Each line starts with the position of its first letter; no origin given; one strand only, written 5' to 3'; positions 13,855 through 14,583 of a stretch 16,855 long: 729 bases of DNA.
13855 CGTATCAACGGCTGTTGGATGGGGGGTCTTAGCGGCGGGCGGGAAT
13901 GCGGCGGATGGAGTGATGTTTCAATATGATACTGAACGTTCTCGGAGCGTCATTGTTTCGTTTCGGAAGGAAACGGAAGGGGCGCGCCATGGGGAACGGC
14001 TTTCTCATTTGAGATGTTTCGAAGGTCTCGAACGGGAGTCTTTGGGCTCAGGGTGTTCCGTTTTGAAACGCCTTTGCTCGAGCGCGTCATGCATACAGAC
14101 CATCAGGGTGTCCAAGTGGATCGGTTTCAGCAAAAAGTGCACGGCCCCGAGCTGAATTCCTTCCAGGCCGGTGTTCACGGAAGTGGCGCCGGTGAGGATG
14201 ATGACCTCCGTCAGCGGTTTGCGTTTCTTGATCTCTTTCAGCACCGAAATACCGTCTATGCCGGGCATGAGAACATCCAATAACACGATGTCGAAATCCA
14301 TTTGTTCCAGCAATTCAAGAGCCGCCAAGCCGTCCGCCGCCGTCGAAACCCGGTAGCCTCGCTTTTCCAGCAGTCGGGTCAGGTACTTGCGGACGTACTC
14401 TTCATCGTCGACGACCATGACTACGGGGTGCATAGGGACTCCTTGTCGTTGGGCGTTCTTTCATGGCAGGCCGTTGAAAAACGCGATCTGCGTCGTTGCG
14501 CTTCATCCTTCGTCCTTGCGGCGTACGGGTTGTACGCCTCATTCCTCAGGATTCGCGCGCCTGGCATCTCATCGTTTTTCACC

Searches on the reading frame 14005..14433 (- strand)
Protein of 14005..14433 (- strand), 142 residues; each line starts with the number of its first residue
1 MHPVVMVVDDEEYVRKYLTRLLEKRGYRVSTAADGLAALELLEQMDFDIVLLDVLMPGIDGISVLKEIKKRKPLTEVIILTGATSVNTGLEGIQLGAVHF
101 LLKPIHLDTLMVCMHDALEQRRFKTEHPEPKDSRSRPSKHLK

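Call 7: search_protein_families(library=pfam, proteins=[window:14005-14433:-], max_evalue=0.01)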
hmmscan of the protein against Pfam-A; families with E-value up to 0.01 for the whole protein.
window:14005-14433:- (142 aa): 2 families
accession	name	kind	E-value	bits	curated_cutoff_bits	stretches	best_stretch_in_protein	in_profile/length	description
PF00072.30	Response_reg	-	6.2e-32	110.5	30.2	1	5-111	1-107/111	Response regulator receiver domain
PF23198.2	PDE8A_N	-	0.0069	16.7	29.6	1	4-81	12-90/147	PDE8A-like, N-terminal domain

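Call 12: find_encoding_contigs(protein=window:14005-14433:-, flank=6000, max_places=10)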
Protein window:14005-14433:- (142 aa): 1 contig read that carries it; 1 place shown.
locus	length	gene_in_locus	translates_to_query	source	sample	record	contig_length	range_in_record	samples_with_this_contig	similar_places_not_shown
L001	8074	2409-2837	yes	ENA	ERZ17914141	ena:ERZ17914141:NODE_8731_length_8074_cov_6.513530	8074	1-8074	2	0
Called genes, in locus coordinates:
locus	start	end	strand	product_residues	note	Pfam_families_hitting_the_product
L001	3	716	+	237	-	?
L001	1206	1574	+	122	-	-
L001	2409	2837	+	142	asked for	PF00072:Response_reg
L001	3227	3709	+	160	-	PF00582:Usp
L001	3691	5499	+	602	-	PF03600:CitMHS, PF02080:TrkA_C, PF00939:Na_sulph_symp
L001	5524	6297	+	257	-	PF13189:Cytidylate_kin2 (faint)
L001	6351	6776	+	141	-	PF00072:Response_reg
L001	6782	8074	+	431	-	?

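Call 13: find_related_loci(query=window:14005-14433:-, collection=genome_contigs, flank=4000)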
Query window:14005-14433:- (142 aa) in genome_contigs; peptide patterns used: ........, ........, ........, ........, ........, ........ (x = any residue, [..] = any of these).
600 stretches matched a pattern (row limit reached: there are more); 521 encode a relative of the query (tblastn E <= 1e-3); the best 80 are kept; 80 distinct loci.
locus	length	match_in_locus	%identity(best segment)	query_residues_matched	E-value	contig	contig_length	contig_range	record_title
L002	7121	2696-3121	66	1-140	4e-58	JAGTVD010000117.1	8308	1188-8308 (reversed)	MAG: Desulfatitalea sp. isolate SH-MAG143 SH-MAG143_contig_000117, whole genome shotgun sequence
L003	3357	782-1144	48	1-121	1e-31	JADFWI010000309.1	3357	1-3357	MAG: Proteobacteria bacterium isolate C4.bin.21 k83_828172, whole genome shotgun sequence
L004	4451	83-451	39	5-127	2e-26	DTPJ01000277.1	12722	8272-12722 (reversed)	MAG TPA_asm: Candidatus Poribacteria bacterium isolate SpSt-970 Ga0123519_10011917, whole genome shotgun sequence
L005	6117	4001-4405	37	5-136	1e-24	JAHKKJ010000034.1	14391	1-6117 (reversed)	MAG: Deltaproteobacteria bacterium isolate CR_Sed_300A_bin.10 scaffold_89, whole genome shotgun sequence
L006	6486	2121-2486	41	5-129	6e-29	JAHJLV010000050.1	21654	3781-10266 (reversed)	MAG: Proteobacteria bacterium isolate Old_saline.mb.16 Old_saline.mb.16_k141_770940, whole genome shotgun sequence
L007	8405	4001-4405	36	5-136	5e-24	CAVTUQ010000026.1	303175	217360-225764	MAG: uncultured delta proteobacterium isolate MFD04944.bin.4.678 genome assembly, contig: contig_38232, whole genome sho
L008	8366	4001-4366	41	1-121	8e-24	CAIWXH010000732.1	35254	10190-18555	MAG: uncultured Oscillochloris sp. isolate Kiruna_bin-09937 genome assembly, contig: bin-09937:732/850, whole genome sho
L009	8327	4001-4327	43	4-112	2e-22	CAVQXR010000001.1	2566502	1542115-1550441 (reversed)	MAG: uncultured Thermoleophilia bacterium isolate MFD06229.bin.1.26 genome assembly, contig: contig_1769, whole genome s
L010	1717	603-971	40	3-126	5e-22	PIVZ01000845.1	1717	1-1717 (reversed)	MAG: bacterium isolate Glo_18 GloG15_CONTIG158444, whole genome shotgun sequence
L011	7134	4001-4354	36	1-118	4e-22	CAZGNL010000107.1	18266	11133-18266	MAG TPA_asm: uncultured Syntrophaceae bacterium isolate binchicken_co349_125 genome assembly, contig: NODE_764_length_18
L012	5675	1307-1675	39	3-126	6e-22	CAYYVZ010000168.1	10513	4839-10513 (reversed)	MAG TPA_asm: uncultured Myxococcales bacterium isolate binchicken_co105_106 genome assembly, contig: NODE_8236_length_10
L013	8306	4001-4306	46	5-105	6e-22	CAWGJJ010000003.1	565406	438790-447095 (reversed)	MAG: uncultured Gaiellaceae bacterium isolate MFD05747.bin.2.112 genome assembly, contig: contig_1380, whole genome shot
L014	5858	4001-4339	42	5-115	9e-22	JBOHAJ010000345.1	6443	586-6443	MAG: Gaiellaceae bacterium isolate SC-S_metawrap_bin.15 k127_770568, whole genome shotgun sequence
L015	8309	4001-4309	44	5-107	9e-22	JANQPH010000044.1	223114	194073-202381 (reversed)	MAG: Thermoleophilia bacterium isolate IP29b_bin.157 k99_3124718, whole genome shotgun sequence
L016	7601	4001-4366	34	5-126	1e-21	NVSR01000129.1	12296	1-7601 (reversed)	MAG: SAR324 cluster bacterium isolate NORP136 Contig_source1382A_25401, whole genome shotgun sequence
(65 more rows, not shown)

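Call 21: find_homologous_proteins(query=window:14005-14433:-, max_evalue=1e-20)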
Query window:14005-14433:- (142 aa): 70 proteins with E <= 1e-20 among 373 candidates.
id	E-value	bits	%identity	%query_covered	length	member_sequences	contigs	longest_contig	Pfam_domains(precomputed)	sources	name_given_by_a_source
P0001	3.8e-86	304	100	100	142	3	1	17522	PF00072.31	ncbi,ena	-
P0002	1.2e-56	208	78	89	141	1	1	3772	PF00072.31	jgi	jgi:two-component system, OmpR family, response regulator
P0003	1.2e-56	208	77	89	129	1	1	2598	PF00072.31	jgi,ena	-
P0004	9.6e-56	205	77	89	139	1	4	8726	PF00072.31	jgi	jgi:DNA-binding response OmpR family regulator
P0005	4.1e-54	200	70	92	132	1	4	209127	PF00072.31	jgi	jgi:DNA-binding response OmpR family regulator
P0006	2.1e-53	198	72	91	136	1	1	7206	PF00072.31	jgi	jgi:DNA-binding NtrC family response regulator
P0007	4.4e-53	197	72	96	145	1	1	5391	PF00072.31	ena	-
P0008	6.6e-53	196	68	99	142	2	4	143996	PF00072.31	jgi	jgi:two-component system, OmpR family, response regulator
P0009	7.5e-53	196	72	89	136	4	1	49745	PF00072.31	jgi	jgi:DNA-binding NtrC family response regulator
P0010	7.8e-53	196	73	90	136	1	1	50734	PF00072.31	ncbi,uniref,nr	ncbi:response regulator [Desulfatitalea alkaliphila]|uniref:Response regulator n=1 Tax=Desulfatitale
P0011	1.1e-52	195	69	99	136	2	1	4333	PF00072.31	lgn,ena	-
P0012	1.3e-52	195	69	99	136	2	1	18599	PF00072.31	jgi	jgi:two-component system, OmpR family, response regulator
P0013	1.9e-52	195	72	87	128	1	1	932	PF00072.31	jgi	jgi:DNA-binding response OmpR family regulator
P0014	4.7e-52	193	74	87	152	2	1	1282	PF00072.31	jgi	jgi:DNA-binding NtrC family response regulator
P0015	4.9e-52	193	74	87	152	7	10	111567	PF00072.31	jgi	jgi:DNA-binding NtrC family response regulator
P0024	1.8e-50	188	66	99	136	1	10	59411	PF00072.31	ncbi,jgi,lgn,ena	ncbi:MAG: response regulator [Desulfosarcina sp.]|jgi:two-component system, OmpR family, response re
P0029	3.9e-46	174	66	87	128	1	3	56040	PF00072.31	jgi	jgi:DNA-binding NtrC family response regulator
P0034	6.6e-45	170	61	92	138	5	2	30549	PF00072.31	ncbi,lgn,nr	ncbi:MAG: response regulator [Desulfobacteraceae bacterium]|nr:MAG: response regulator [Desulfobacte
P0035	1.4e-43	166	62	88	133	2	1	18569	PF00072.31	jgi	jgi:DNA-binding NtrC family response regulator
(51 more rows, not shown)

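Call 22: find_encoding_contigs(protein=P0005, flank=5000, max_places=2)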
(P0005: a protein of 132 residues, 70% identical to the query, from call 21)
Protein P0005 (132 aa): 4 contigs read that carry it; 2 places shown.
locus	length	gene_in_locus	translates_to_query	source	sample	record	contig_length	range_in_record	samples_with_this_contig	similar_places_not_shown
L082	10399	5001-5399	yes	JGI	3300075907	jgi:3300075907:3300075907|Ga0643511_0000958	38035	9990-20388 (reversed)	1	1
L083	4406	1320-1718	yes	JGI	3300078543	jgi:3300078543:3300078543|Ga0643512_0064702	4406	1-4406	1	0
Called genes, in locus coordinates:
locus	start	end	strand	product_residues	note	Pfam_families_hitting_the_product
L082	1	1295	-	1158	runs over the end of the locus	PF01326:PPDK_N, PF00391:PEP-utilizers, PF13189:Cytidylate_kin2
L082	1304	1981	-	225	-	-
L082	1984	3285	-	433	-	PF01925:TauE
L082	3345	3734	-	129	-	PF00072:Response_reg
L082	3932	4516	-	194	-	PF00440:TetR_N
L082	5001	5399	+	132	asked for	PF00072:Response_reg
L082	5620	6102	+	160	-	PF00582:Usp (weak)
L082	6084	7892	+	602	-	PF03600:CitMHS, PF02080:TrkA_C, PF00939:Na_sulph_symp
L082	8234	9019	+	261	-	PF13189:Cytidylate_kin2 (weak)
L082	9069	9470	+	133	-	PF00072:Response_reg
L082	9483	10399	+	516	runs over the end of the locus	PF00672:HAMP, PF00512:HisKA, PF02518:HATPase_c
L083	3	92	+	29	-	?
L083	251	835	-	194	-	PF00440:TetR_N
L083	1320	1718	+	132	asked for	PF00072:Response_reg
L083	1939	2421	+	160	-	PF00582:Usp (weak)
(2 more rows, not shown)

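Call 23: find_encoding_contigs(protein=P0008, flank=5000, max_places=2)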
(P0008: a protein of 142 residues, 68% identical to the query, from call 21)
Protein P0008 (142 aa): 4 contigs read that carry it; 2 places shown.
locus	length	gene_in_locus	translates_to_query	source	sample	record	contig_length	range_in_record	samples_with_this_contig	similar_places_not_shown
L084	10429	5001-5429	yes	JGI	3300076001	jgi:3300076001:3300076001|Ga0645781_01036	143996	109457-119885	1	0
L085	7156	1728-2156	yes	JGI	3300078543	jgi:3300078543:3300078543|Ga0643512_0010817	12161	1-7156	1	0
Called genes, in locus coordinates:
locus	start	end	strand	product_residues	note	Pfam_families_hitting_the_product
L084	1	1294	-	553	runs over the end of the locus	PF01326:PPDK_N, PF00391:PEP-utilizers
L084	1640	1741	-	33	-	-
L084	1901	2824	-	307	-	PF01925:TauE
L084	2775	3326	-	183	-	PF01925:TauE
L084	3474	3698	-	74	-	PF00072:Response_reg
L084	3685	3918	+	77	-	-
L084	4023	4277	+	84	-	-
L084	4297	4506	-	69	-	PF00440:TetR_N (weak)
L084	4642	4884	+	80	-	-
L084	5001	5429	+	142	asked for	PF00072:Response_reg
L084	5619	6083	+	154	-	PF00582:Usp (weak)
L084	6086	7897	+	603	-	PF03600:CitMHS, PF02080:TrkA_C, PF00939:Na_sulph_symp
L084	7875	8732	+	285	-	PF13189:Cytidylate_kin2 (weak)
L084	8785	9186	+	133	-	PF00072:Response_reg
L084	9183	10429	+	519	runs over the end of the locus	PF00672:HAMP, PF00512:HisKA, PF02518:HATPase_c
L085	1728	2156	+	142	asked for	PF00072:Response_reg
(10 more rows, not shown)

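Call 24: find_encoding_contigs(protein=P0010, flank=5000, max_places=2)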
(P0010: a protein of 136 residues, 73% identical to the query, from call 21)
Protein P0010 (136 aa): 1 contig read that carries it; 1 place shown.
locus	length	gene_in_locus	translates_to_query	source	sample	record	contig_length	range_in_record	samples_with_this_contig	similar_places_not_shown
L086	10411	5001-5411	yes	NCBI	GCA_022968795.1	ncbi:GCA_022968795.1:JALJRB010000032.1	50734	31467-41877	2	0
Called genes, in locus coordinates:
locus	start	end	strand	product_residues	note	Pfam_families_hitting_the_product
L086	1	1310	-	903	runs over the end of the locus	PF01326:PPDK_N, PF00391:PEP-utilizers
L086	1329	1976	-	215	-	-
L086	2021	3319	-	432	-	PF01925:TauE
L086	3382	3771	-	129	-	PF00072:Response_reg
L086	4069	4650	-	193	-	PF00440:TetR_N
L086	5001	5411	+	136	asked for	PF00072:Response_reg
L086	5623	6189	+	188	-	PF00582:Usp (weak)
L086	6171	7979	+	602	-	PF03600:CitMHS, PF02080:TrkA_C, PF00939:Na_sulph_symp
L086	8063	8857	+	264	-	PF13189:Cytidylate_kin2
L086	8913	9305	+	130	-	PF00072:Response_reg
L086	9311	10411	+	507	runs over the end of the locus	PF00672:HAMP, PF00512:HisKA, PF02518:HATPase_c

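Call 25: find_encoding_contigs(protein=P0015, flank=5000, max_places=2)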
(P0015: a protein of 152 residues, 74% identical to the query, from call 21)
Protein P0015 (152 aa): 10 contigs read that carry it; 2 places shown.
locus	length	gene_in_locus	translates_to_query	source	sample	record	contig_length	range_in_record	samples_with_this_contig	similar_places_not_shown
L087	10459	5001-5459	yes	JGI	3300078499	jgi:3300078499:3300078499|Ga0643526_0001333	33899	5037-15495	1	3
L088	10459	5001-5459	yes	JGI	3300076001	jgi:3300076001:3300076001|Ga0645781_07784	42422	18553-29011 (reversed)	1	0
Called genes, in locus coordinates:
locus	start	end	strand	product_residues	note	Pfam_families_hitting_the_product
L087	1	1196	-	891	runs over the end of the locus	PF01326:PPDK_N, PF00391:PEP-utilizers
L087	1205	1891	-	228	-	-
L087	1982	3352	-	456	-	PF01925:TauE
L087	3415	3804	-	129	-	PF00072:Response_reg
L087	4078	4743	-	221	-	PF00440:TetR_N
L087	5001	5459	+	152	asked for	PF00072:Response_reg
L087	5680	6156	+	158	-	PF00582:Usp (weak)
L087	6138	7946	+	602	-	PF03600:CitMHS, PF02080:TrkA_C, PF00939:Na_sulph_symp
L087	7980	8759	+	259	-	PF13189:Cytidylate_kin2 (weak)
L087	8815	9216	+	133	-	PF00072:Response_reg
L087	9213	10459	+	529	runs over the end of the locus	PF00672:HAMP, PF00512:HisKA, PF02518:HATPase_c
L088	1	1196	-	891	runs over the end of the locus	PF01326:PPDK_N, PF00391:PEP-utilizers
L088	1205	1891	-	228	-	-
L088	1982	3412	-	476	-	PF01925:TauE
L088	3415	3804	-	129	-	PF00072:Response_reg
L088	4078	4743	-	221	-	PF00440:TetR_N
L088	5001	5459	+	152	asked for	PF00072:Response_reg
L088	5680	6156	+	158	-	PF00582:Usp (weak)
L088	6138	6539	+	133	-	PF00939:Na_sulph_symp (weak), PF03600:CitMHS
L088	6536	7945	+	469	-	PF03600:CitMHS, PF02080:TrkA_C, PF00939:Na_sulph_symp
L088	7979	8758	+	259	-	PF13189:Cytidylate_kin2 (weak)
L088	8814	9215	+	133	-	PF00072:Response_reg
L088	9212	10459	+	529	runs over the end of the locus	PF00672:HAMP, PF00512:HisKA, PF02518:HATPase_c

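Call 26: find_encoding_contigs(protein=P0024, flank=5000, max_places=1)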
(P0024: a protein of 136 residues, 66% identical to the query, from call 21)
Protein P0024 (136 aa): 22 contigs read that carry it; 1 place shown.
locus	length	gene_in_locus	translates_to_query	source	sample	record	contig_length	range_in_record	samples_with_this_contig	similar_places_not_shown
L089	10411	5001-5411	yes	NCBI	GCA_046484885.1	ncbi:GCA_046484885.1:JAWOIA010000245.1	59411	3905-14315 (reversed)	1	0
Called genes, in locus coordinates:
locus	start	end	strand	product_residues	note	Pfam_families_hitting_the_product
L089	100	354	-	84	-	PF06769:YoeB_toxin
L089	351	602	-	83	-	PF02604:PhdYeFM_antitox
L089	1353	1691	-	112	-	PF01258:zf-dskA_traR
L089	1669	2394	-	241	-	PF08242:Methyltransf_12 (faint), PF13489:Methyltransf_23, PF08241:Methyltransf_11 (weak)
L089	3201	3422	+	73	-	-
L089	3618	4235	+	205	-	-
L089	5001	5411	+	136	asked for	PF00072:Response_reg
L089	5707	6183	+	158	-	-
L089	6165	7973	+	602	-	PF00939:Na_sulph_symp (weak), PF03600:CitMHS, PF02080:TrkA_C, PF00939:Na_sulph_symp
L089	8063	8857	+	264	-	PF13189:Cytidylate_kin2 (weak)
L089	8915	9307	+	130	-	PF00072:Response_reg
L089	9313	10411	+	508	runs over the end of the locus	PF00672:HAMP, PF00512:HisKA, PF02518:HATPase_c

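Call 27: find_encoding_contigs(protein=P0029, flank=5000, max_places=1)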
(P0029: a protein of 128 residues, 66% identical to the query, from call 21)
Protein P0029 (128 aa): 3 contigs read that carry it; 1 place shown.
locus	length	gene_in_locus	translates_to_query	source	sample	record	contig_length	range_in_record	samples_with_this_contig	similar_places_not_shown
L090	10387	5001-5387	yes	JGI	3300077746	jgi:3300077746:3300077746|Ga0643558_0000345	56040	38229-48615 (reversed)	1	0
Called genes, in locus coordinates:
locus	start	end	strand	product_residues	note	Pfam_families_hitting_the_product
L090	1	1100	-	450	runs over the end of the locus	PF00989:PAS, PF13188:PAS_8 (weak), PF08448:PAS_4 (weak), PF13426:PAS_9, PF00158:Sigma54_activat, PF14532:Sigma54_activ_2, PF25601:AAA_lid_14, PF02954:HTH_8, +1 more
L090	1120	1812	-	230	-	PF00027:cNMP_binding, PF13545:HTH_Crp_2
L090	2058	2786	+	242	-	PF01966:HD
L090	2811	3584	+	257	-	PF00037:Fer4 (faint), PF12837:Fer4_6 (weak), PF13237:Fer4_10 (weak), PF14697:Fer4_21 (weak), PF12838:Fer4_7 (weak), PF13187:Fer4_9 (faint), PF27217:AF_0155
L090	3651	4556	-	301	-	PF00582:Usp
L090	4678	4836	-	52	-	-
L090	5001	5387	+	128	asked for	PF00072:Response_reg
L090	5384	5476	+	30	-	-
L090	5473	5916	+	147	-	PF00582:Usp (weak)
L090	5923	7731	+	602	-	PF03600:CitMHS, PF02080:TrkA_C, PF00939:Na_sulph_symp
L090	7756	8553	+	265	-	PF13189:Cytidylate_kin2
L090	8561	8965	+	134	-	PF00072:Response_reg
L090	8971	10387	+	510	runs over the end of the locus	PF00672:HAMP, PF00512:HisKA, PF02518:HATPase_c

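Call 28: find_encoding_contigs(protein=P0034, flank=5000, max_places=1)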
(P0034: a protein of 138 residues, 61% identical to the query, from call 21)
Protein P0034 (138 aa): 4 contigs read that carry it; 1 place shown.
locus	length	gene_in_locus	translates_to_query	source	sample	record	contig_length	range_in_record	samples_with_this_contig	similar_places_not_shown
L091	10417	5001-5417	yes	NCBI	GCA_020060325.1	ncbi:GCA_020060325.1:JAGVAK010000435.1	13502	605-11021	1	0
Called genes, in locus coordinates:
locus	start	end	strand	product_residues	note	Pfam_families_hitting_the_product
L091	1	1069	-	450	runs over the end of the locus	PF00989:PAS, PF13188:PAS_8 (weak), PF08448:PAS_4 (weak), PF13426:PAS_9, PF00158:Sigma54_activat, PF14532:Sigma54_activ_2, PF25601:AAA_lid_14, PF02954:HTH_8, +1 more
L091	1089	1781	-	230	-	PF00027:cNMP_binding, PF13545:HTH_Crp_2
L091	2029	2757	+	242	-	PF01966:HD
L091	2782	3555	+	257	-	PF00037:Fer4 (faint), PF12837:Fer4_6 (weak), PF13237:Fer4_10 (weak), PF14697:Fer4_21 (weak), PF12838:Fer4_7 (weak), PF13187:Fer4_9 (faint), PF27217:AF_0155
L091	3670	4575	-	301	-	PF00582:Usp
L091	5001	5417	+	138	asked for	PF00072:Response_reg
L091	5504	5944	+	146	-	PF00582:Usp (weak)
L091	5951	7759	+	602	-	PF03600:CitMHS, PF02080:TrkA_C, PF00939:Na_sulph_symp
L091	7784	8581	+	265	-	PF13189:Cytidylate_kin2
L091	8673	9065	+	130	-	PF00072:Response_reg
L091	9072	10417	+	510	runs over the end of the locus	PF00672:HAMP, PF00512:HisKA, PF02518:HATPase_c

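Call 29: find_encoding_contigs(protein=P0035, flank=5000, max_places=1)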
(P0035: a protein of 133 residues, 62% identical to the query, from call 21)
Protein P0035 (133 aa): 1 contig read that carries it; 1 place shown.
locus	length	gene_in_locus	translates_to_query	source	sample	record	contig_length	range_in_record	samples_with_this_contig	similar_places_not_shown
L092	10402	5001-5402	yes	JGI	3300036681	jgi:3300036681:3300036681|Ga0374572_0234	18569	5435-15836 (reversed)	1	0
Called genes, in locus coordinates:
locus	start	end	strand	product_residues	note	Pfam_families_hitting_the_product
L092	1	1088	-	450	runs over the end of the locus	PF00989:PAS, PF13188:PAS_8 (weak), PF08448:PAS_4 (weak), PF13426:PAS_9, PF00158:Sigma54_activat, PF14532:Sigma54_activ_2, PF25601:AAA_lid_14, PF02954:HTH_8, +1 more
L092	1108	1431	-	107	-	PF13545:HTH_Crp_2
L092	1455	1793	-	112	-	-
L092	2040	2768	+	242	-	PF01966:HD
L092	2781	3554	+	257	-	PF00037:Fer4 (faint), PF12837:Fer4_6 (weak), PF13237:Fer4_10 (weak), PF14697:Fer4_21 (weak), PF12838:Fer4_7 (weak), PF27217:AF_0155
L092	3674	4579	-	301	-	PF00582:Usp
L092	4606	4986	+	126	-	-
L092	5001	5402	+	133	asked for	PF00072:Response_reg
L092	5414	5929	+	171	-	PF00582:Usp (weak)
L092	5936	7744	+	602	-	PF03600:CitMHS, PF02080:TrkA_C, PF00939:Na_sulph_symp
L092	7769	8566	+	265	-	PF13189:Cytidylate_kin2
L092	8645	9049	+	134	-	PF00072:Response_reg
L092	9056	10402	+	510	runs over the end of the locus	PF00672:HAMP, PF00512:HisKA, PF02518:HATPase_c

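Call 39: find_encoding_contigs(protein=P0008, flank=10000, max_places=1)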
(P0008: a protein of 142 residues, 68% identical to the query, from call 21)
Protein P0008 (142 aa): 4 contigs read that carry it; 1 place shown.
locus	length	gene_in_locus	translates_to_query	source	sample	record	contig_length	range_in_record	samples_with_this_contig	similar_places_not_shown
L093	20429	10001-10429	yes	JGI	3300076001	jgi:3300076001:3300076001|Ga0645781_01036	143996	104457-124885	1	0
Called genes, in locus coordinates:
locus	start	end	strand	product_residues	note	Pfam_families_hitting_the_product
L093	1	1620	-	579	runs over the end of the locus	PF02743:dCache_1, PF00512:HisKA, PF02518:HATPase_c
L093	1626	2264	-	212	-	PF00072:Response_reg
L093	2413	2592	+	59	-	-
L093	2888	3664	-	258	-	PF13189:Cytidylate_kin2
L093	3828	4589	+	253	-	-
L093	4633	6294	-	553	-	PF01326:PPDK_N, PF00391:PEP-utilizers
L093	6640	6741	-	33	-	-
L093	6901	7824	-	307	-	PF01925:TauE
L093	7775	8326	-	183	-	PF01925:TauE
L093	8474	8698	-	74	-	PF00072:Response_reg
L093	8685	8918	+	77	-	-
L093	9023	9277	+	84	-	-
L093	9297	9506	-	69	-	PF00440:TetR_N (weak)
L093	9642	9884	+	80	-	-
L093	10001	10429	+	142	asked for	PF00072:Response_reg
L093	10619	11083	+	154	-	PF00582:Usp (weak)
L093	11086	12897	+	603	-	PF03600:CitMHS, PF02080:TrkA_C, PF00939:Na_sulph_symp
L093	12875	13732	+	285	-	PF13189:Cytidylate_kin2 (weak)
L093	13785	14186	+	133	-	PF00072:Response_reg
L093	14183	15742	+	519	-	PF00672:HAMP, PF00512:HisKA, PF02518:HATPase_c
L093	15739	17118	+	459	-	PF00072:Response_reg, PF00158:Sigma54_activat, PF14532:Sigma54_activ_2, PF07728:AAA_5 (weak), PF00004:AAA (faint), PF25601:AAA_lid_14, PF02954:HTH_8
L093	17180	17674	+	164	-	PF00258:Flavodoxin_1 (weak), PF03358:FMN_red, PF12724:Flavodoxin_5 (weak)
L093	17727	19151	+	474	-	PF01946:Thi4 (weak), PF00890:FAD_binding_2 (weak), PF01134:GIDA (faint), PF01266:DAO (weak), PF01494:FAD_binding_3 (faint), PF03486:HI0933_like (faint), PF13450:NAD_binding_8 (weak), PF21688:FAD-depend_C, +4 more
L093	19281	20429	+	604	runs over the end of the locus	PF00989:PAS, PF08448:PAS_4, PF13426:PAS_9 (weak), PF00512:HisKA, PF02518:HATPase_c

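Call 40: find_encoding_contigs(protein=P0029, flank=10000, max_places=1)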
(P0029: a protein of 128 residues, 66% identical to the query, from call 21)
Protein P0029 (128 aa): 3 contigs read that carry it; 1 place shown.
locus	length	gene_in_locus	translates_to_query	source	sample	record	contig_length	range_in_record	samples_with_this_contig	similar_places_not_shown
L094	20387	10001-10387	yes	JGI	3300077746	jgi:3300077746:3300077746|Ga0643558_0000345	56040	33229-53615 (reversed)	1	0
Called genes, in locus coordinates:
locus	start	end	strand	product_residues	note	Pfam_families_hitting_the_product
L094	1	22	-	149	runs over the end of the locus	PF06397:Desulfoferrod_N, PF01880:Desulfoferrodox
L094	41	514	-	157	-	PF02915:Rubrerythrin (weak)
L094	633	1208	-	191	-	PF00210:Ferritin, PF02915:Rubrerythrin, PF23458:DUF7130 (weak), PF21349:RUBY_RBDX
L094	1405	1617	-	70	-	-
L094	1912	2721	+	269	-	PF17746:SfsA_N, PF03749:SfsA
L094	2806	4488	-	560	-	PF01979:Amidohydro_1, PF07969:Amidohydro_3 (weak), PF13382:Adenine_deam_C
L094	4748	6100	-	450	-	PF00989:PAS, PF13188:PAS_8 (weak), PF08448:PAS_4 (weak), PF13426:PAS_9, PF00158:Sigma54_activat, PF14532:Sigma54_activ_2, PF25601:AAA_lid_14, PF02954:HTH_8, +1 more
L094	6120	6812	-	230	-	PF00027:cNMP_binding, PF13545:HTH_Crp_2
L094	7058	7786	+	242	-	PF01966:HD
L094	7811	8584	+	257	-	PF00037:Fer4 (faint), PF12837:Fer4_6 (weak), PF13237:Fer4_10 (weak), PF14697:Fer4_21 (weak), PF12838:Fer4_7 (weak), PF13187:Fer4_9 (faint), PF27217:AF_0155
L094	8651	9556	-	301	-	PF00582:Usp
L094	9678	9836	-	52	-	-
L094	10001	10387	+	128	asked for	PF00072:Response_reg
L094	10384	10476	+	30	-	-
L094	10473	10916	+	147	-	PF00582:Usp (weak)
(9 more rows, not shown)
